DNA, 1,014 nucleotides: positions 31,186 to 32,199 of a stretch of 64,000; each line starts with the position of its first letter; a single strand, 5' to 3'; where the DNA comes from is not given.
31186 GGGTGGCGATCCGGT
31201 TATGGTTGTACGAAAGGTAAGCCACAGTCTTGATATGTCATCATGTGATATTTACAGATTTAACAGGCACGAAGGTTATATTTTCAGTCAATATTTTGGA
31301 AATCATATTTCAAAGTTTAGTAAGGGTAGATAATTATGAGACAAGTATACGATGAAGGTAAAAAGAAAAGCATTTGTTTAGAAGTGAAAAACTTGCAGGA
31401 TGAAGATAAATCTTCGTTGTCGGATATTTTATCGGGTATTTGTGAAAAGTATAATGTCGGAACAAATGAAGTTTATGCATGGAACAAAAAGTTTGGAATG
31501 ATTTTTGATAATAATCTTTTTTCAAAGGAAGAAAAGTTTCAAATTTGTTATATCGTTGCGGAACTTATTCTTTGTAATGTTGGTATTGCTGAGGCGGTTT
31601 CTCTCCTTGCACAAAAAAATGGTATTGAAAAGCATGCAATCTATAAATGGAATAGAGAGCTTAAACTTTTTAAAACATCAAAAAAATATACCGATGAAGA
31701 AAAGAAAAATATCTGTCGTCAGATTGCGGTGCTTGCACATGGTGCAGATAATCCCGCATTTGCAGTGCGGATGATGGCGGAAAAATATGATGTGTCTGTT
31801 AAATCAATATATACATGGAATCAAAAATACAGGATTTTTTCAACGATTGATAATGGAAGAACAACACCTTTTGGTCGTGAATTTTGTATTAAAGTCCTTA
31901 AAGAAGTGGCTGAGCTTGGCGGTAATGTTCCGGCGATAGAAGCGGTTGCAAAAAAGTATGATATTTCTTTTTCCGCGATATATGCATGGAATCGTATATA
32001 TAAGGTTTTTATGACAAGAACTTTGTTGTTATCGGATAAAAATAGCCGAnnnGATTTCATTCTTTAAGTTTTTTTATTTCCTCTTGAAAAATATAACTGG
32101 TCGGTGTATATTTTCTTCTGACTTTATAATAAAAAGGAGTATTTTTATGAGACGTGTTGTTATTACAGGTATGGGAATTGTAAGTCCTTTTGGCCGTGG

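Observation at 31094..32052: Protein built from 4-5 tandem transposase-type HTH domains, wedged between rpoD and fabF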

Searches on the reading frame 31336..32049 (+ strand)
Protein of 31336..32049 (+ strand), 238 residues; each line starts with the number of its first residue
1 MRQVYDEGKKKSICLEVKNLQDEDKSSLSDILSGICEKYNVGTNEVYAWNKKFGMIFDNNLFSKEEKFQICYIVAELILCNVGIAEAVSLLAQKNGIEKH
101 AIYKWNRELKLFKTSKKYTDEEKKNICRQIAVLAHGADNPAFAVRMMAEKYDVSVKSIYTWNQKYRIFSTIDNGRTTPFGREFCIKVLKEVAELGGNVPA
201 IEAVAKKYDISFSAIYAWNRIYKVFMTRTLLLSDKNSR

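Call 3: search_protein_families(library=pfam, proteins=[window:31336-32049:+], max_evalue=10)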
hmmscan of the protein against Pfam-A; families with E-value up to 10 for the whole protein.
window:31336-32049:+ (238 aa): 9 families
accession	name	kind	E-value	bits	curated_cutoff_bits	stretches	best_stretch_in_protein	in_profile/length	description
PF01527.26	HTH_Tnp_1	-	6.4e-12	46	24.1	3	114-166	3-48/75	Transposase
PF01476.26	LysM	-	3.1e-08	33.9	20.9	2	203-221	11-29/43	LysM domain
PF13518.12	HTH_28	-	3e-06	27.6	25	2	186-222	4-36/52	Helix-turn-helix domain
PF14549.12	P22_Cro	-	0.0061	16.8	30.2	1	201-218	12-29/60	DNA-binding transcriptional regulator Cro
PF13022.12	HTH_Tnp_1_2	-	0.041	14.4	27.9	1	88-114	29-55/122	Helix-turn-helix of insertion element transposase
PF09242.17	FCSD-flav_bind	-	0.13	13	26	1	146-180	12-46/71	Flavocytochrome c sulphide dehydrogenase, flavin-binding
PF01257.25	2Fe-2S_thioredx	-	0.18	12.1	24.8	1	181-228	12-61/145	Thioredoxin-like [2Fe-2S] ferredoxin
PF00538.25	Linker_histone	-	0.21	12.3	22.4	0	17-44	12-38/74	linker histone H1 and H5 family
PF06056.18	Terminase_5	-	1.5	9.2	20.3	1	144-166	16-38/58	Putative ATPase subunit of terminase (gpP-like)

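Call 4: search_protein_families(library=ncbifam, proteins=[window:31336-32049:+], max_evalue=10)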
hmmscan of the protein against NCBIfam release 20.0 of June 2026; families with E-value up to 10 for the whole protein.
window:31336-32049:+ (238 aa): 9 families
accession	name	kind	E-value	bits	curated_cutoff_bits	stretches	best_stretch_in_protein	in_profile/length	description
NF047595.1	IS66_ISRel24_TnpA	equivalog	9.5e-10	39.1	74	3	116-169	3-47/113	IS66-like element accessory protein TnpA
NF033516.0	transpos_IS3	equivalog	1.2e-06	28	160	2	33-164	18-123/369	IS3 family transposase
NF033577.2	transpos_IS481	equivalog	0.00061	19.4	224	1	142-166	14-38/284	IS481 family transposase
NF046037.1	carphisopro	domain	0.0026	17.9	38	0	144-167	11-34/54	carph-isopro domain-containing protein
NF008050.0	PRK10783.1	equivalog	0.011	14.1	508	1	27-110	349-435/457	murein transglycosylase D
TIGR00899.1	2A0120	subfamily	0.039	13.1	522.3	1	210-234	75-99/375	sugar efflux transporter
TIGR02899.1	spore_safA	subfamily_domain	0.054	13.4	67.85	0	204-219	10-25/44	SafA/ExsA family spore coat assembly protein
NF006928.0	PRK09413.1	subfamily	0.12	12.9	229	1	126-167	15-55/121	IS2 repressor TnpA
NF047755.1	LIC_10271_M23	exception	3.2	7.5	180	0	147-164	38-55/207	LIC_10271 family cell wall hydrolase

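Call 6: find_homologous_proteins(query=window:31336-32049:+, max_evalue=0.001)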
Query window:31336-32049:+ (238 aa): 2 proteins with E <= 0.001 among 332 candidates.
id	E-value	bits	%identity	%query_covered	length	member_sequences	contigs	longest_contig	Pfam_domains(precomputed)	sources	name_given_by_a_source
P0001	3.1e-148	510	96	100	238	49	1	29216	PF01527.27,PF13518.13,PF01476.27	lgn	-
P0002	2.4e-48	183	91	40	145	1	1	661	-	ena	-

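Call 9: find_encoding_contigs(protein=P0001, flank=10000, max_places=6)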
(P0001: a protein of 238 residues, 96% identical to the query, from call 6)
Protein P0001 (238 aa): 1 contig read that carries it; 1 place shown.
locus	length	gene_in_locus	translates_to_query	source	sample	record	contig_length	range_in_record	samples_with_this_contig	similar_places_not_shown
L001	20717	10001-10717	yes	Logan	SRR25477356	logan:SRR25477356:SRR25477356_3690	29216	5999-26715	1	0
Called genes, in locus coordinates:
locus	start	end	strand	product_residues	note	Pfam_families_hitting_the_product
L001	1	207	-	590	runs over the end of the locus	-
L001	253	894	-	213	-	PF01330:RuvA_N, PF14520:HHH_5, PF07499:RuvA_C (weak)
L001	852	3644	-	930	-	-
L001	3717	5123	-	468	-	-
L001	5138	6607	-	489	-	-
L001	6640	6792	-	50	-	-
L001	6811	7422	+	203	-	PF06242:TrcR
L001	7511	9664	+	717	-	PF03979:Sigma70_r1_1 (weak), PF00140:Sigma70_r1_2, PF04546:Sigma70_ner, PF04542:Sigma70_r2, PF04539:Sigma70_r3, PF04545:Sigma70_r4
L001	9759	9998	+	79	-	-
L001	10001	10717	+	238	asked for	PF01476:LysM (faint), PF13518:HTH_28 (faint), PF01527:HTH_Tnp_1 (faint)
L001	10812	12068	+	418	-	PF00109:ketoacyl-synt, PF00108:Thiolase_N (faint), PF02801:Ketoacyl-synt_C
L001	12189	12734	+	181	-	PF03352:Adenine_glyco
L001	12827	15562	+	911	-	-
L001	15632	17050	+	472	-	PF07719:TPR_2 (faint), PF24575:TPR_Slam (weak), PF14559:TPR_19 (weak), PF04575:SlipAM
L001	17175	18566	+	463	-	PF01554:MatE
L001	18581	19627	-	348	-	PF05958:tRNA_U5-meth_tr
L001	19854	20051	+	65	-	PF00313:CSD, PF08206:OB_RNB (weak)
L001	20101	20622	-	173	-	-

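Call 11: find_related_loci(query=window:31336-32049:+, collection=genome_contigs, flank=10000)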
Query window:31336-32049:+ (238 aa) in genome_contigs; peptide patterns used: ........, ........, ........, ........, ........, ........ (x = any residue, [..] = any of these).
34 stretches matched a pattern; 3 encode a relative of the query (tblastn E <= 1e-3); 3 distinct loci.
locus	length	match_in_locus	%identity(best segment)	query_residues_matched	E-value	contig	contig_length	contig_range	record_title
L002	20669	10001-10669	41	1-227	7e-49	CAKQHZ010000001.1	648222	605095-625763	MAG: uncultured Alphaproteobacteria bacterium isolate REFINED_METABAT215_TOP10_CONTIGS_1500_ASSEMBLY_K77_MERGED__Hadza_M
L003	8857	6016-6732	40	1-237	6e-48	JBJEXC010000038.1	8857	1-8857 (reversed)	MAG: Alphaproteobacteria bacterium isolate LOHA32_bin.034 NODE_4554_length_8857_cov_7.665417, whole genome shotgun seque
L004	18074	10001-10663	37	1-235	8e-43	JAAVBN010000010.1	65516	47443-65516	MAG: bacterium isolate Mgla_MAG_18-bin_5 c_000000033092, whole genome shotgun sequence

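Call 16: search_protein_representatives(protein=window:31336-32049:+)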
Query: 238 residues. Proteins with E-value up to 0.001 (for the whole library): 55; up to 1e-10: 16; up to 1e-30: 6. The best 55 are listed.
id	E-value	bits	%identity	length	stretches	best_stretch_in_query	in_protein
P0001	9.8e-149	509.8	96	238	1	1-238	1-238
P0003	4.7e-56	206.6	34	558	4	10-228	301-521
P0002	7.5e-49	183.0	85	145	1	1-101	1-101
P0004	5.7e-48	180.2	42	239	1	5-238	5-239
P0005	1.8e-40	155.7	37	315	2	4-170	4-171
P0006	4.1e-40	154.5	38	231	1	1-221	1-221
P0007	2.4e-30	122.5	33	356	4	63-177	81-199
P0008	3.3e-30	122.1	32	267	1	1-232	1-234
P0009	1.3e-28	116.9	34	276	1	7-232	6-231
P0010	8.6e-27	110.9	33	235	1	4-205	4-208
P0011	2.5e-25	106.1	27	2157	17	127-229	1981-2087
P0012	3.6e-21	92.5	31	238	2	7-170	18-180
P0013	1.0e-12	64.9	33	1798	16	36-75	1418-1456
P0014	9.6e-12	61.7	30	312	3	32-169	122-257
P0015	1.3e-11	61.2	36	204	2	92-229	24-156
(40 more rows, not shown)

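Call 17: predict_structure(protein=window:31336-32049:+)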
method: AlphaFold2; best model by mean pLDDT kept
length: 238 residues; sequences in the alignment: 1
mean_pLDDT: 49.4   pTM: 0.28
mean pLDDT of the five models: 49.4, 45.3, 45.1, 43.5, 42.9
residues with pLDDT >= 90: 0; 70-90: 30; 50-70: 73; < 50: 135
segments of 3 or more residues with pLDDT < 50: 54-116, 124-147, 149-151, 162-181, 224-238
pLDDT, mean of each block of 10 residues (from residue 1): 62 66 58 68 56 40 37 34 39 39 34 41 47 39 46 51 42 38 65 75 74 55 42 35
secondary structure, 60 per line:
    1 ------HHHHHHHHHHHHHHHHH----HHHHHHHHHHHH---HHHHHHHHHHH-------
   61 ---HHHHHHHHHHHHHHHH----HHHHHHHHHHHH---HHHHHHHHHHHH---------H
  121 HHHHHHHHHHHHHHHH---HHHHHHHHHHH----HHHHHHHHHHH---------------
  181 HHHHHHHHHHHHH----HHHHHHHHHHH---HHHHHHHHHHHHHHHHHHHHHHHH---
elements in order: H7-23 H28-39 H43-53 H64-79 H84-95 H99-110 H120-136 H140-150 H155-165 H181-193 H198-208 H212-235

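Call 21: find_homologous_proteins(query=A2, max_evalue=0.001)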
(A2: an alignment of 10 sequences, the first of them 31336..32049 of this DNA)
Query A2 (10 sequences) (238 aa, profile of the alignment): 10 proteins with E <= 0.001 among 4113 candidates.
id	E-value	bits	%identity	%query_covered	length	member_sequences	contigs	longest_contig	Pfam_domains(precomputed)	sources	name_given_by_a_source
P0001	1.5e-98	347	96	100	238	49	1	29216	PF01527.27,PF13518.13,PF01476.27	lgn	-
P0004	8.2e-92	325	42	98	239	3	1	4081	PF01527.27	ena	-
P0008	1.2e-86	308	31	97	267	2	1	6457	PF01527.27,PF13518.13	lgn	-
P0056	1.9e-83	298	31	97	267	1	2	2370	PF01527.27,PF13518.13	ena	-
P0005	2.8e-81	290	31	96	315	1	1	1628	PF13411.13,PF13309.13,PF01527.27,PF13518.13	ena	-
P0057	3.7e-78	280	29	94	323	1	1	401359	PF13411.13,PF01527.27,PF13518.13,PF01476.27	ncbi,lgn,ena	-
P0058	2.5e-75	271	30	96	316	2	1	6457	PF13411.13,PF01527.27,PF01476.27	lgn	-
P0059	2.2e-74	268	33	97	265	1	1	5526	PF13411.13,PF09607.17,PF01527.27,PF13518.13,PF01476.27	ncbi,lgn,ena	-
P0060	8.2e-69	250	34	96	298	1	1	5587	PF01527.27,PF13518.13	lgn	-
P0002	5.5e-32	129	91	40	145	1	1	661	-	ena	-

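Call 23: find_encoding_contigs(protein=P0057, flank=8000, max_places=3)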
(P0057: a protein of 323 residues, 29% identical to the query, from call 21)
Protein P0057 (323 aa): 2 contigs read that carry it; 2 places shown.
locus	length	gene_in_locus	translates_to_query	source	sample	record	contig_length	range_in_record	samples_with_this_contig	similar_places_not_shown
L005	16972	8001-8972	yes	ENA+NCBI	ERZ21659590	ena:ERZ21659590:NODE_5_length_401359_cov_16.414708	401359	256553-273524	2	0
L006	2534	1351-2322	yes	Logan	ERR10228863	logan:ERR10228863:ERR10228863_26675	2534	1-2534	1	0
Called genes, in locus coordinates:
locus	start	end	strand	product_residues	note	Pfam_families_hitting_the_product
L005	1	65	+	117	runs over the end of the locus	-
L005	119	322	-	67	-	PF01268:FTHFS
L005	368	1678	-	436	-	PF01268:FTHFS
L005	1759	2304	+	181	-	-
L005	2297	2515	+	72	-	PF00313:CSD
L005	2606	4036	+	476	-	PF13328:HD_4, PF01966:HD (weak), PF04607:RelA_SpoT, PF02824:TGS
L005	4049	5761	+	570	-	PF02463:SMC_N, PF13476:AAA_23 (faint), PF13555:AAA_29 (faint), PF13304:AAA_21 (faint)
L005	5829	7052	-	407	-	-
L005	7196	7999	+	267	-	PF01527:HTH_Tnp_1 (faint), PF13518:HTH_28 (faint)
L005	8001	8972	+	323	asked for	PF01527:HTH_Tnp_1 (faint), PF01476:LysM (faint), PF13411:MerR_1 (faint), PF13518:HTH_28 (faint)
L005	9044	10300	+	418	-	PF00109:ketoacyl-synt, PF02801:Ketoacyl-synt_C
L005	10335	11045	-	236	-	-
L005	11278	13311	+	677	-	PF03477:ATP-cone, PF13597:NRDD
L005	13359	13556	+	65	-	PF13597:NRDD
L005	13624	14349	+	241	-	PF13353:Fer4_12, PF04055:Radical_SAM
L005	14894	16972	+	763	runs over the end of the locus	-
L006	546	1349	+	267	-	PF01527:HTH_Tnp_1 (faint), PF13518:HTH_28 (faint)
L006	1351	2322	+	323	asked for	PF01527:HTH_Tnp_1 (faint), PF01476:LysM (faint), PF13411:MerR_1 (faint), PF13518:HTH_28 (faint)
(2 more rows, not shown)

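Call 24: find_encoding_contigs(protein=P0008, flank=8000, max_places=3)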
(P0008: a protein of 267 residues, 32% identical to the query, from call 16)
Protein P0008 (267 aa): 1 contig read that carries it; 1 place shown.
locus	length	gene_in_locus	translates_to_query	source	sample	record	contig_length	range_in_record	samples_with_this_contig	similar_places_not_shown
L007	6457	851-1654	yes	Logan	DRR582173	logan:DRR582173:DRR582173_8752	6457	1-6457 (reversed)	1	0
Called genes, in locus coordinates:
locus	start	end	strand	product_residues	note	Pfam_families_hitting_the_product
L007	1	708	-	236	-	?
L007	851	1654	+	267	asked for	PF01527:HTH_Tnp_1 (faint), PF13518:HTH_28 (faint)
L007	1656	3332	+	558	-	PF13518:HTH_28 (faint), PF01527:HTH_Tnp_1 (faint)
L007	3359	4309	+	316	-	PF01476:LysM (faint), PF01527:HTH_Tnp_1 (faint), PF13411:MerR_1 (faint)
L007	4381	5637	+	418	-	PF00109:ketoacyl-synt, PF02801:Ketoacyl-synt_C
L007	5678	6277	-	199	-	-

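Call 36: predict_structure(alignment_id=A3)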
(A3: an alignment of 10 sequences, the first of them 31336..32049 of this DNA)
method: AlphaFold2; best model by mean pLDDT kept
length: 238 residues; sequences in the alignment: 10
mean_pLDDT: 79.3   pTM: 0.37
mean pLDDT of the five models: 79.3, 79.0, 78.3, 78.1, 77.6
residues with pLDDT >= 90: 44; 70-90: 152; 50-70: 25; < 50: 17
segments of 3 or more residues with pLDDT < 50: 172-177, 229-238
pLDDT, mean of each block of 10 residues (from residue 1): 80 93 75 90 87 82 81 91 85 79 88 77 90 69 79 80 82 49 85 85 82 81 68 37
secondary structure, 60 per line:
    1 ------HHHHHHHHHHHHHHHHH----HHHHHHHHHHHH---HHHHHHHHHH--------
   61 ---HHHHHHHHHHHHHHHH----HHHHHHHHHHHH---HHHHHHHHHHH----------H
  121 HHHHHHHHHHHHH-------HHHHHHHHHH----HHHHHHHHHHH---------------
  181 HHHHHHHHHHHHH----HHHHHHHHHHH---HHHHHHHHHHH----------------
elements in order: H7-23 H28-39 H43-52 H64-79 H84-95 H99-109 H120-133 H141-150 H155-165 H181-193 H198-208 H212-222

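Call 38: fold_search(model_id=the predicted structure, library=pdb)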
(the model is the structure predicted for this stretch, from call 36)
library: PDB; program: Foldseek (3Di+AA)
matches with E <= 10: 461; with E <= 0.001: 0
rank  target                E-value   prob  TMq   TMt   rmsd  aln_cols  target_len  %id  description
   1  7xur_A                2.3e-02  0.85  0.24  0.20  15.3       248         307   16  The cryo-EM structure of human mini-SNAPc in complex with hU6-1 PSE (released 2022-12-07)
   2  4u7b_A                7.1e-02  0.75  0.16  0.12  18.0       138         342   12  Crystal structure of a pre-cleavage Mos1 transpososome (released 2015-02-11)
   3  5hoo_A                1.3e-01  0.57  0.17  0.12  18.1       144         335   11  Crystal structure of the Mos1 Strand Transfer Complex (released 2016-06-01)
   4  5hoo_B                1.6e-01  0.54  0.17  0.12  17.9       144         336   11  Crystal structure of the Mos1 Strand Transfer Complex (released 2016-06-01)
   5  3hos_B                2.0e-01  0.38  0.15  0.11  19.8       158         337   13  Crystal structure of the mariner Mos1 paired end complex with Mg (released 2009-09-22)
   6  8etq                  2.0e-01  0.09  0.11  0.10  21.1       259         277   13  Designed pentafoil knot protein folded into a trefoil knot (released 2023-10-25)
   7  3hot_B                2.1e-01  0.51  0.16  0.12  18.5       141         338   14  Crystal structure of the Mos1 mariner paired end complex with Mn (released 2009-09-22)
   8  2rn7_MODEL_1_A        3.6e-01  0.98  0.20  0.42  13.7        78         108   12  NMR solution structure of TnpE protein from Shigella flexneri. Northeast Structural Genomics Target SfR125 (released 2008-01-15)
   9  3hos_A                3.9e-01  0.41  0.17  0.12  18.3       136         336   11  Crystal structure of the mariner Mos1 paired end complex with Mg (released 2009-09-22)
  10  3anp_C                4.4e-01  0.14  0.16  0.18  22.4       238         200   10  Crystal structure of Thermus thermophilus FadR, a TetR familly transcriptional repressor, in complex with lauroyl-CoA. (released 2011-03-09)
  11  7svw_B                5.0e-01  0.47  0.17  0.10  17.3       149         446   13  Strand-transfer complex of TnsB from ShCAST (released 2022-08-10)
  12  5zfy_A                5.6e-01  0.44  0.17  0.29  11.7       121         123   16  Crystal structure of human DUX4 homeodomains bound to A12C DNA mutant (released 2018-10-31)
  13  9a50_A                5.6e-01  0.09  0.15  0.14  22.2       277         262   13  Integrative model of RPSB-RPOC by crosslinking MS and deep learning (released 2024-09-18)
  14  1u78_A                5.8e-01  0.38  0.15  0.29  14.7        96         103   16  Structure of the bipartite DNA-binding domain of Tc3 transposase bound to transposon DNA (released 2004-08-31)
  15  8ea3_W                6.8e-01  0.33  0.17  0.09  18.6       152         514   13  V-K CAST Transpososome from Scytonema hofmanni, major configuration (released 2022-11-30)
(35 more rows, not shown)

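Call 39: search_solved_structures(query=A3, max_evalue=1, show_alignments=2)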
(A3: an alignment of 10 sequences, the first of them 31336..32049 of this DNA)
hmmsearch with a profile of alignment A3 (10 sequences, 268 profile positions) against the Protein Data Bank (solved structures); distinct sequences matched with E-value up to 1: 7.
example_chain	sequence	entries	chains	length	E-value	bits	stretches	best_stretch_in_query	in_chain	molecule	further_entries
2glo_A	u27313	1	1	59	0.11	15.1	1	179-221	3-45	brinker CG9653-PA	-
4d1n_A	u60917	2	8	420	0.58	12.7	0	107-166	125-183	NITRIC OXIDE SYNTHASE, BRAIN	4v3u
4uh5_A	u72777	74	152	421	0.59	12.7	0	107-166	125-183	NEURONAL NITRIC OXIDE SYNTHASE | NITRIC OXIDE SYNTHASE, BRAIN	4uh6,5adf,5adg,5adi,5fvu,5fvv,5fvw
4uch_A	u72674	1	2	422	0.59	12.7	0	107-166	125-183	NITRIC OXIDE SYNTHASE, BRAIN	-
5vv0_A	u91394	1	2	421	0.59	12.7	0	107-166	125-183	Nitric oxide synthase, brain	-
7ts1_A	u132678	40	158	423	0.59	12.7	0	107-166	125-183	Nitric oxide synthase, brain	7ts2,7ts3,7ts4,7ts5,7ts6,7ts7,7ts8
8ufq_A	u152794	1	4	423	0.6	12.6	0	107-166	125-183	Nitric oxide synthase 1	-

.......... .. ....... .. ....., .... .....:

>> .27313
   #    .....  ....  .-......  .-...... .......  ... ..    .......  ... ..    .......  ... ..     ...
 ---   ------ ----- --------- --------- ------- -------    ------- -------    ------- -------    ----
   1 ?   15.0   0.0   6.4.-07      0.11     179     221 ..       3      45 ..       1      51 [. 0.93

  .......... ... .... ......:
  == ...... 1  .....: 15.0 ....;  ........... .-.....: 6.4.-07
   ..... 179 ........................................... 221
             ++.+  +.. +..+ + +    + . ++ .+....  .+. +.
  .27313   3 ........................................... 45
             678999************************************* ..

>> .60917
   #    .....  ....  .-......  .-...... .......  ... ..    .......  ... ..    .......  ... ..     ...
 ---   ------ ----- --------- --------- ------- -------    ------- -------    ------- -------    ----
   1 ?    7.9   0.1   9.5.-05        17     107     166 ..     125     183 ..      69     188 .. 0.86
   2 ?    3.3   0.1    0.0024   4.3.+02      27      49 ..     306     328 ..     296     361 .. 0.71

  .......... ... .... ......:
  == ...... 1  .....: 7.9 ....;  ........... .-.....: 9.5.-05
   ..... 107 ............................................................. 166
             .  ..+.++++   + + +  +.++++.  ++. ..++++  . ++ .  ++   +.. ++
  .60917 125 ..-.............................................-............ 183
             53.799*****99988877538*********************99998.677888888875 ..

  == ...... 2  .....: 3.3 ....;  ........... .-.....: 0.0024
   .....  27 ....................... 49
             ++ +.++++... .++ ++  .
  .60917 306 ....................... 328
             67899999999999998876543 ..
